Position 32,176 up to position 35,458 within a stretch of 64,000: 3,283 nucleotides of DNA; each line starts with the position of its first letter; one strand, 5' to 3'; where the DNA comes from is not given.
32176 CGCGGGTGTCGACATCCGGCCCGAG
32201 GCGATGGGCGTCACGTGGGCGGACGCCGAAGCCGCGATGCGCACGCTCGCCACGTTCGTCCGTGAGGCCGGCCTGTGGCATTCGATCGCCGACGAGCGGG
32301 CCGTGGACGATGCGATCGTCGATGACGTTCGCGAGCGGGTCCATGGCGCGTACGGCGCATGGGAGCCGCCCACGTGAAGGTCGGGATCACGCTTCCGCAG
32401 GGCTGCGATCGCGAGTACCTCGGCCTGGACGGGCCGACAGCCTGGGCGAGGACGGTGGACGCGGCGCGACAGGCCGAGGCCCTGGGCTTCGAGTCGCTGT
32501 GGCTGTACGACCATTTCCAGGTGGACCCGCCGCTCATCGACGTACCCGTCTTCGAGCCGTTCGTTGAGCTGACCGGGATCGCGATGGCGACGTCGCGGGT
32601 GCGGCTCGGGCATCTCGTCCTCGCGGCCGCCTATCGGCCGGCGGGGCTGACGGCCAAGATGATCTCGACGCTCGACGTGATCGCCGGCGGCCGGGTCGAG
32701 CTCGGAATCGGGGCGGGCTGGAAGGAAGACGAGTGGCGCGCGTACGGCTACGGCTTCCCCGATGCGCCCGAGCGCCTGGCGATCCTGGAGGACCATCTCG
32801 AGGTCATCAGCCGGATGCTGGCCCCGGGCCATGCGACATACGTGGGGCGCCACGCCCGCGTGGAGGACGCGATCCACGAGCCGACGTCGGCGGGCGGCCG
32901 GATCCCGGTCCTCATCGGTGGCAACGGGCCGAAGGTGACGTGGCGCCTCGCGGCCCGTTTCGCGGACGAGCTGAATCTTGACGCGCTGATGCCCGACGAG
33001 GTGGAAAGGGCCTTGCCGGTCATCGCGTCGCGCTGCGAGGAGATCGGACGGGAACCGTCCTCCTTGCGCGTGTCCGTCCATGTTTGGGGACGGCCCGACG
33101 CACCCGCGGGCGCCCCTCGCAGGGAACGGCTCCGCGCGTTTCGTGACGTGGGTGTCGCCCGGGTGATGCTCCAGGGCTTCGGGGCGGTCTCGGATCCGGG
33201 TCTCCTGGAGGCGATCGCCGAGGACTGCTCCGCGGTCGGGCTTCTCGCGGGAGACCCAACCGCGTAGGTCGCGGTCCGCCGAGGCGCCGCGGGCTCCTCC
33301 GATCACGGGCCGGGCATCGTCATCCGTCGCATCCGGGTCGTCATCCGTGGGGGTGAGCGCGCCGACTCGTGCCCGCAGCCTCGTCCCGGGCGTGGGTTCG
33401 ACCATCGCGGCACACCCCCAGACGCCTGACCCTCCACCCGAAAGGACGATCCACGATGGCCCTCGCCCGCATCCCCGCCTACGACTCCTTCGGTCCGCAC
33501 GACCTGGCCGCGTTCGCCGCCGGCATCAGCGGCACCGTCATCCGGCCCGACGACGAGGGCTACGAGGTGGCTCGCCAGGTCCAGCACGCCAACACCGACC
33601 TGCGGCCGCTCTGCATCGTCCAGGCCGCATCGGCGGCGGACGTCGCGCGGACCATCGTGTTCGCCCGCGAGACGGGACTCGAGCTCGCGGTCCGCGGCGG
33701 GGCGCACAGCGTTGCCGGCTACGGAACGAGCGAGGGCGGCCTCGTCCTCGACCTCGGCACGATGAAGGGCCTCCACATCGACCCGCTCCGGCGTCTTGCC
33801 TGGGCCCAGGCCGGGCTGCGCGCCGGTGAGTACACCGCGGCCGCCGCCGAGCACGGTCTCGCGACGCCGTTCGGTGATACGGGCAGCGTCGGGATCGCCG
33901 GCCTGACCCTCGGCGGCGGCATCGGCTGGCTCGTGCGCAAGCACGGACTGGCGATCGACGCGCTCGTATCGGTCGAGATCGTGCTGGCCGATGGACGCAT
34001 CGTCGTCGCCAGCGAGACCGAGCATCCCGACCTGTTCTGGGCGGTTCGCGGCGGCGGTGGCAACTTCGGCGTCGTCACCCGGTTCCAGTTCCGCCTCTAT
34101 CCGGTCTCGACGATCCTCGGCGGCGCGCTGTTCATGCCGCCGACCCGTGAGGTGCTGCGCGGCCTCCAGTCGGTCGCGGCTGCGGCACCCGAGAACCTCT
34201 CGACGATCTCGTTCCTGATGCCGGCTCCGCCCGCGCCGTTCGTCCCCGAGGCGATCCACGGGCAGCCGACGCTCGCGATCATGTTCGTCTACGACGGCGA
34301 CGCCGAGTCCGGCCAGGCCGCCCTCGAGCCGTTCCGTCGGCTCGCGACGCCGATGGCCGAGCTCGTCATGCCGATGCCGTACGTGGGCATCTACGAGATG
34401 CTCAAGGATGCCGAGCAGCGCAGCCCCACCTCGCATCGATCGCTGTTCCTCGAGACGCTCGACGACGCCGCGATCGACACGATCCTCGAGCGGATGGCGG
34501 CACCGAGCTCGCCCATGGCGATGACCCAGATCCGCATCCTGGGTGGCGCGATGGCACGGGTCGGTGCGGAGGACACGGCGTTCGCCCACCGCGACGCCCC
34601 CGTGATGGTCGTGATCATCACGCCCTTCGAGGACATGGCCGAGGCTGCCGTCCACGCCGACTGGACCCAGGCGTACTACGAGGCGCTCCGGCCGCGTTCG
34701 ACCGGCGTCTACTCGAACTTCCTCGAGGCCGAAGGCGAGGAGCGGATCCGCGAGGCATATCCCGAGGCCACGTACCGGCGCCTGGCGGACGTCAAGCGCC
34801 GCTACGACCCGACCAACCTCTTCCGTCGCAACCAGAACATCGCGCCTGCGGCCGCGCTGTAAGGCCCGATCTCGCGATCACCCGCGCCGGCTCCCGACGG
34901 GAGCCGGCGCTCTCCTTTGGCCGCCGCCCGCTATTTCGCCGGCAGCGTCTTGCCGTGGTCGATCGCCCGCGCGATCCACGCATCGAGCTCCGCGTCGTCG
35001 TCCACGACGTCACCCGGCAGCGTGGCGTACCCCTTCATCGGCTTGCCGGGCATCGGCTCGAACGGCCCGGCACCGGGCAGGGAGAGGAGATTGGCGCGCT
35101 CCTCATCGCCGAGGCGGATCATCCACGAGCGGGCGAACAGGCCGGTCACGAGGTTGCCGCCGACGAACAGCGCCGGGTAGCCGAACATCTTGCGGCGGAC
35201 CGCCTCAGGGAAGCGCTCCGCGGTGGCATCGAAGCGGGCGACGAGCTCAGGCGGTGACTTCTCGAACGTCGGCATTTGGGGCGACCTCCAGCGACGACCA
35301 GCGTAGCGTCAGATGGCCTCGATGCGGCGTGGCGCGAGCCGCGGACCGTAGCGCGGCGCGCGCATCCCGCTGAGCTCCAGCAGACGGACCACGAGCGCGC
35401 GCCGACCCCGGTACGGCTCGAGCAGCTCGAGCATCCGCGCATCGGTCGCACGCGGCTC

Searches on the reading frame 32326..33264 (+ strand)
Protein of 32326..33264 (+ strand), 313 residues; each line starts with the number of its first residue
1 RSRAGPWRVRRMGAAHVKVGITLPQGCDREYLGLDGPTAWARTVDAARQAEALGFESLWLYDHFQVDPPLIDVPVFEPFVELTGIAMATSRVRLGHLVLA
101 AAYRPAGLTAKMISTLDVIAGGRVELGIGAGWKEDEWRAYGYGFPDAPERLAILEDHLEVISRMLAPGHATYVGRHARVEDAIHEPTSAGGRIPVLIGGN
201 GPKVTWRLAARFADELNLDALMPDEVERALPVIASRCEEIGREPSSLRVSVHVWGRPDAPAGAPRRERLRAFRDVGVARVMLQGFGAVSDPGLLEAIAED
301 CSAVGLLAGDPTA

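Call 62: search_protein_families(library=pfam, proteins=[window:32326-33264:+], max_evalue=0.00001)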
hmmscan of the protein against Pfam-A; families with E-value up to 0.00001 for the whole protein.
window:32326-33264:+ (313 aa): 1 family
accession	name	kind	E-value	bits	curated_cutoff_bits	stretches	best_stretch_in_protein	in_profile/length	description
PF00296.26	Bac_luciferase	-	2.8e-41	142.3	27.9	1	37-252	18-225/314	Luciferase-like monooxygenase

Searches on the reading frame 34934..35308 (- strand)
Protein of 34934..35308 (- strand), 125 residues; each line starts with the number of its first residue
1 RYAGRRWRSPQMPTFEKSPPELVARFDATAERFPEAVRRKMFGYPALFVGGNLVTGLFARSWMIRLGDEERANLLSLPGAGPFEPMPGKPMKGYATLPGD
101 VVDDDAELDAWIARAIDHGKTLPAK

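Call 62: search_protein_families(library=pfam, proteins=[window:34934-35308:-], max_evalue=0.00001)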
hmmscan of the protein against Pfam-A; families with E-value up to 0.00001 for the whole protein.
window:34934-35308:- (125 aa): 1 family
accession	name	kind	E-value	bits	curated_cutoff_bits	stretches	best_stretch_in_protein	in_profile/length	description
PF04993.18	TfoX_N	-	2e-14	53.9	30.1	1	32-118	5-90/91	TfoX N-terminal domain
